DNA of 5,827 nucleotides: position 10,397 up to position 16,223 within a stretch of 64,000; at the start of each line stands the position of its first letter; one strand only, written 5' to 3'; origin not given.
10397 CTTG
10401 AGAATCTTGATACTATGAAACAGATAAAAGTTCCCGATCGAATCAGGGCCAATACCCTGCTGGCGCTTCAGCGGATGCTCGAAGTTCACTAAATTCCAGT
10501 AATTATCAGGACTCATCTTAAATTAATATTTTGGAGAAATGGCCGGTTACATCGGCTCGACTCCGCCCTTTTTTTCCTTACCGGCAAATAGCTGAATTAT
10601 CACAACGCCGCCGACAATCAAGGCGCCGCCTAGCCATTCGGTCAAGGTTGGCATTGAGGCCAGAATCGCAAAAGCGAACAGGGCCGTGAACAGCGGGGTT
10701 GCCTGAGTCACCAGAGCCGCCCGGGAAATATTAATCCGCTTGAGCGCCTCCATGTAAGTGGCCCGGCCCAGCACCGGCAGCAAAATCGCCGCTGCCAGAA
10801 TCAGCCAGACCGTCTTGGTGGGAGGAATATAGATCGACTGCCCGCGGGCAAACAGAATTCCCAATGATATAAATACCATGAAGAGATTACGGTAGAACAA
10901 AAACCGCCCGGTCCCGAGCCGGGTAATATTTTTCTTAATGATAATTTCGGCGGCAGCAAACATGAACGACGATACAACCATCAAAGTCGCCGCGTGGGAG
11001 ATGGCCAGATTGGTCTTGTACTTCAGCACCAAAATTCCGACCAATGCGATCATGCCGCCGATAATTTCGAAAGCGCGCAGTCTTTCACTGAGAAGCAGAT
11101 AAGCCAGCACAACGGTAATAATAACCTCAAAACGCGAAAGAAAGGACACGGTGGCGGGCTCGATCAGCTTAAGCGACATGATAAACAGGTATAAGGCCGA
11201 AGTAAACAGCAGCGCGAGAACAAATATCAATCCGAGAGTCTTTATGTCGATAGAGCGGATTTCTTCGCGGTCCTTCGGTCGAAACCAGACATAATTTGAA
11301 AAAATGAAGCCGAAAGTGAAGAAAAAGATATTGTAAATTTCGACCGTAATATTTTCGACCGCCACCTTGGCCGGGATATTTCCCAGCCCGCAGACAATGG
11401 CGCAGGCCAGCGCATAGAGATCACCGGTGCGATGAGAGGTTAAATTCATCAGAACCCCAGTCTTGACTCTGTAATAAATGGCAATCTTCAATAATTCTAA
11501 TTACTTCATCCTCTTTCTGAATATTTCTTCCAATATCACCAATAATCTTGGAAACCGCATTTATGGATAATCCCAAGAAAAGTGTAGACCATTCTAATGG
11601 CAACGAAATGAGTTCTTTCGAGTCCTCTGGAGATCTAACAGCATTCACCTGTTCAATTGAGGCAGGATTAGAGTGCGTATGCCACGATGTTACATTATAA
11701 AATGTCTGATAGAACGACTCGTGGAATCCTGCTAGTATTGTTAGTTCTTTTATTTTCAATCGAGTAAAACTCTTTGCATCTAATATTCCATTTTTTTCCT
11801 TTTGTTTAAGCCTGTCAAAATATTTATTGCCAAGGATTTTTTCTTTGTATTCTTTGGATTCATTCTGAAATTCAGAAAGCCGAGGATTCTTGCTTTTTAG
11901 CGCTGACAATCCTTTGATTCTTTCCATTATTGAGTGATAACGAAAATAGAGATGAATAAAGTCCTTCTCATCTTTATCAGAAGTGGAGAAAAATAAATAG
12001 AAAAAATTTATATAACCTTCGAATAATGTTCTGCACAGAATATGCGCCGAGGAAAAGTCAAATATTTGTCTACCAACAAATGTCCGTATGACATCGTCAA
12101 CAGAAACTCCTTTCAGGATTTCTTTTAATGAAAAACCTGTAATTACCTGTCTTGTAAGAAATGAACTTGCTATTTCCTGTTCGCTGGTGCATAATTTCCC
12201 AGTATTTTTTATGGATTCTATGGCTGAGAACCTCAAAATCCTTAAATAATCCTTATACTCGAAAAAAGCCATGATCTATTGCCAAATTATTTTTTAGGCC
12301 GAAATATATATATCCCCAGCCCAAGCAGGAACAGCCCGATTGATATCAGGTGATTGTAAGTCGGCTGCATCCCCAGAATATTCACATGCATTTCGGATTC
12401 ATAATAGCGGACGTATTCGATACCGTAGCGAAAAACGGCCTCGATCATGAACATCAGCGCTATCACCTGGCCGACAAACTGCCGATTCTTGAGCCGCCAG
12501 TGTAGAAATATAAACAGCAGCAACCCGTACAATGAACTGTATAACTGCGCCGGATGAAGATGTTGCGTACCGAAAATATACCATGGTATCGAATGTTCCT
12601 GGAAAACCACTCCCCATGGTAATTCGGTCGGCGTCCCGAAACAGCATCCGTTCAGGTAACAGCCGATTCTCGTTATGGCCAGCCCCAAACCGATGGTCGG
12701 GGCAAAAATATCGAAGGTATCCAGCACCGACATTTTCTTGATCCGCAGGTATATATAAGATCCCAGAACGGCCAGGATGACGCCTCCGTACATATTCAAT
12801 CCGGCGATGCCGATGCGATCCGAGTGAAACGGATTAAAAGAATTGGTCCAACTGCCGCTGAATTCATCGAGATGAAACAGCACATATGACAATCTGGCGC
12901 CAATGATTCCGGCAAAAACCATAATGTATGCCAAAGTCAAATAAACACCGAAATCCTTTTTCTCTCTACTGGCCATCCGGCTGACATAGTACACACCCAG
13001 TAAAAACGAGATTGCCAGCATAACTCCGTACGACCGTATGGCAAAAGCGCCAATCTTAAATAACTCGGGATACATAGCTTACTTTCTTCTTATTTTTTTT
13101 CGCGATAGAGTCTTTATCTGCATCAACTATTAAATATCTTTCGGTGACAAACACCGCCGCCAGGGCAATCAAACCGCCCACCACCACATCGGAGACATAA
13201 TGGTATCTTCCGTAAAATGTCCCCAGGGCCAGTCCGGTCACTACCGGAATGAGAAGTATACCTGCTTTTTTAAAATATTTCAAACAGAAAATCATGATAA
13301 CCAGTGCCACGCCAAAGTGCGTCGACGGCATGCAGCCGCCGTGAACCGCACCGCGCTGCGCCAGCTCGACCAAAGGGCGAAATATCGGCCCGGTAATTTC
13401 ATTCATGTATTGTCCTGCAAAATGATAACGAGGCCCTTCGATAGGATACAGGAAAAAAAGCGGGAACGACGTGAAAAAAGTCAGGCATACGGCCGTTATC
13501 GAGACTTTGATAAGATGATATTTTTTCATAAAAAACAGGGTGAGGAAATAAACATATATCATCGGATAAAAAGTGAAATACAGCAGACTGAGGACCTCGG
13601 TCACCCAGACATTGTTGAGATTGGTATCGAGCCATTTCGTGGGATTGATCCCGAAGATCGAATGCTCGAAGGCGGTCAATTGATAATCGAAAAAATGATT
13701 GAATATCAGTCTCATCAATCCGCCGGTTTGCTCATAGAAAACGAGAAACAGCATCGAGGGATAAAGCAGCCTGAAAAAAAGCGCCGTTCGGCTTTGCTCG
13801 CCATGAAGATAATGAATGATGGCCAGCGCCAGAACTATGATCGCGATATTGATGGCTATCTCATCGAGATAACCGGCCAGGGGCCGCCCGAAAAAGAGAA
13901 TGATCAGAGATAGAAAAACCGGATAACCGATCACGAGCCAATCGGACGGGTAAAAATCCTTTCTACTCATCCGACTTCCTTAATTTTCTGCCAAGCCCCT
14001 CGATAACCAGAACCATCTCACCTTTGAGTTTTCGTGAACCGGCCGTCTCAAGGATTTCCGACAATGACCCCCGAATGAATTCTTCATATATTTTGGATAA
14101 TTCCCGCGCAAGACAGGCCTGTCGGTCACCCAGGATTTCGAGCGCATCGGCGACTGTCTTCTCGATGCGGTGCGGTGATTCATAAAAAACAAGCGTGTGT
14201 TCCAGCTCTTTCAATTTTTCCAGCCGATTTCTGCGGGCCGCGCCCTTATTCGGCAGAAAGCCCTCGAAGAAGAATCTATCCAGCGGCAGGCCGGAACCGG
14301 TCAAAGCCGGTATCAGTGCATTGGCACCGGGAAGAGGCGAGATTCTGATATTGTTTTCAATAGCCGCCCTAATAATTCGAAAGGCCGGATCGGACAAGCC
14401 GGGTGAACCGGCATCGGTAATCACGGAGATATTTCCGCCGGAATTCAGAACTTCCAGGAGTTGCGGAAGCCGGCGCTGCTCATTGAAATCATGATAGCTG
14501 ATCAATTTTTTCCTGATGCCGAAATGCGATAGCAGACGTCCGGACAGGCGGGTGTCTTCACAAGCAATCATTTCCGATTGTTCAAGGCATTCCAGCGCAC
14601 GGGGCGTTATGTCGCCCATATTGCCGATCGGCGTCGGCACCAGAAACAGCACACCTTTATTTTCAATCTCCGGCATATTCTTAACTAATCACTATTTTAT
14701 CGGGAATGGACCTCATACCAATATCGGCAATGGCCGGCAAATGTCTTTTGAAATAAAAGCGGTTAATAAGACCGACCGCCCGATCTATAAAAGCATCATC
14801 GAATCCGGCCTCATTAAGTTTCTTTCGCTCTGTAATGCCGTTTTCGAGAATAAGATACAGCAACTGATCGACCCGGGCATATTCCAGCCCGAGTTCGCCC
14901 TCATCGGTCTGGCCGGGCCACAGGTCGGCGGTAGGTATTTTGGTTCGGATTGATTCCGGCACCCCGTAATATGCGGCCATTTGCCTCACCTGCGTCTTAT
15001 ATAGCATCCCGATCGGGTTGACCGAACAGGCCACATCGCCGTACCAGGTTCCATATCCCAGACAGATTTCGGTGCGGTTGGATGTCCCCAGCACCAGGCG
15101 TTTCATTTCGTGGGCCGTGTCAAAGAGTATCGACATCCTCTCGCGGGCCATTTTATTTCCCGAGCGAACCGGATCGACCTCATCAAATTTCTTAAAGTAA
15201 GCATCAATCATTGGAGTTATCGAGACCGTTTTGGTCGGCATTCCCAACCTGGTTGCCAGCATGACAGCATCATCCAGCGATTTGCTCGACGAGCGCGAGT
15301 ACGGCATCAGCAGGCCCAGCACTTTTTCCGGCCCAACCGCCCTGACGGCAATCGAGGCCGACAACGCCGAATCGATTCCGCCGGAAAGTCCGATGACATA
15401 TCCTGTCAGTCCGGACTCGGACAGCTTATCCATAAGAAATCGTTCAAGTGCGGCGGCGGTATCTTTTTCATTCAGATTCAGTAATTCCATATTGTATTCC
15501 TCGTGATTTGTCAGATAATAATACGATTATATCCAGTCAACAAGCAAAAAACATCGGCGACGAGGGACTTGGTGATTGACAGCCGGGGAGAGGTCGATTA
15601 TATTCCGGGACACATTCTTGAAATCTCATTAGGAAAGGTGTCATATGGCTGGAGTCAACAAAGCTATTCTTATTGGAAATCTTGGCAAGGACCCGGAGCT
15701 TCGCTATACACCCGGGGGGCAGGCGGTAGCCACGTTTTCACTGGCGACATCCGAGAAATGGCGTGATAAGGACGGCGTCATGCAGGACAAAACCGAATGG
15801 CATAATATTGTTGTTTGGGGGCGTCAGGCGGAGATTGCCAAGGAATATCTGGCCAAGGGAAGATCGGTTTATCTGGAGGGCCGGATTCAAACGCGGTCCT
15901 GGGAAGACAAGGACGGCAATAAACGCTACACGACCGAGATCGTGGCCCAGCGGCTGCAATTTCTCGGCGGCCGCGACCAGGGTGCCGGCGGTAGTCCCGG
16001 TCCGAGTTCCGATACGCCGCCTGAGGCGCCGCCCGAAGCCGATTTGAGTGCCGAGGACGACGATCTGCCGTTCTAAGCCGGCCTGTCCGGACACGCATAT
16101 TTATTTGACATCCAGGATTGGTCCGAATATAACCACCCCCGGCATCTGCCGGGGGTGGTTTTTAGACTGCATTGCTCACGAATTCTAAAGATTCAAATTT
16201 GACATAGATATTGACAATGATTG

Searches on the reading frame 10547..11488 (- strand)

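Call 82: search_protein_families(library=pfam, proteins=[window:10547-11488:-], max_evalue=0.001)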
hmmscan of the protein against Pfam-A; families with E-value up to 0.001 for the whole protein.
window:10547-11488:- (313 aa): 2 families
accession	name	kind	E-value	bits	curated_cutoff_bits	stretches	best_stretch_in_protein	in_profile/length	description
PF00892.27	EamA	-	4.1e-35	121.4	28.2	2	168-298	5-133/135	EamA-like transporter family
PF03151.22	TPT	-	4.1e-06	26.8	30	1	201-298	38-135/291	Triose-phosphate Transporter family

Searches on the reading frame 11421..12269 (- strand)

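Call 82: search_protein_families(library=pfam, proteins=[window:11421-12269:-], max_evalue=0.001)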
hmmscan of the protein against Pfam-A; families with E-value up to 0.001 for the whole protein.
window:11421-12269:- (282 aa): 1 family
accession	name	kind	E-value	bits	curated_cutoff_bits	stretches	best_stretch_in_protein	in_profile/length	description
PF18928.5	DUF5677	-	2.9e-16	60.4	27.1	1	72-208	27-158/166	Family of unknown function (DUF5677)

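Call 85: search_protein_families(library=padloc, proteins=[window:11421-12269:-], max_evalue=0.001)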
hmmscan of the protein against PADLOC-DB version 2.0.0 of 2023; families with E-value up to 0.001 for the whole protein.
window:11421-12269:- (282 aa): 0 families

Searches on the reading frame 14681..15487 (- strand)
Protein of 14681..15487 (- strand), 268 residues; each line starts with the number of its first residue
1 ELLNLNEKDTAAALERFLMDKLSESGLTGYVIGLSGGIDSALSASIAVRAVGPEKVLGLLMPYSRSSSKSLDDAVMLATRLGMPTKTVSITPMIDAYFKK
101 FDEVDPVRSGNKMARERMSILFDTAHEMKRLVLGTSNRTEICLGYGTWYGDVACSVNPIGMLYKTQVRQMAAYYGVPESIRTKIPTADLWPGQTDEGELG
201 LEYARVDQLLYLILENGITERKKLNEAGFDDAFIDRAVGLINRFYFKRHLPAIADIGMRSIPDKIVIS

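Call 82: search_protein_families(library=pfam, proteins=[window:14681-15487:-], max_evalue=0.001)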
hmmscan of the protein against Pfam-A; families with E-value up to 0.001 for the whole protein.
window:14681-15487:- (268 aa): 2 families
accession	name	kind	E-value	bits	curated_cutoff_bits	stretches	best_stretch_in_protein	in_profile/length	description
PF02540.23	NAD_synthase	-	2.6e-74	249.9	21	1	12-251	3-242/242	NAD synthase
PF03054.22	tRNA_Me_trans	-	0.00059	20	20.6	0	31-75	4-57/202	tRNA methyl transferase HUP domain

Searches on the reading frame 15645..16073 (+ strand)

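Call 82: search_protein_families(library=pfam, proteins=[window:15645-16073:+], max_evalue=0.001)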
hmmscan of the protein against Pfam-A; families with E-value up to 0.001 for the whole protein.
window:15645-16073:+ (143 aa): 1 family
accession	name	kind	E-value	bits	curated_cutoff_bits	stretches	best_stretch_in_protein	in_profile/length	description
PF00436.31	SSB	-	1.6e-41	141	26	1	4-107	1-104/104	Single-strand binding protein family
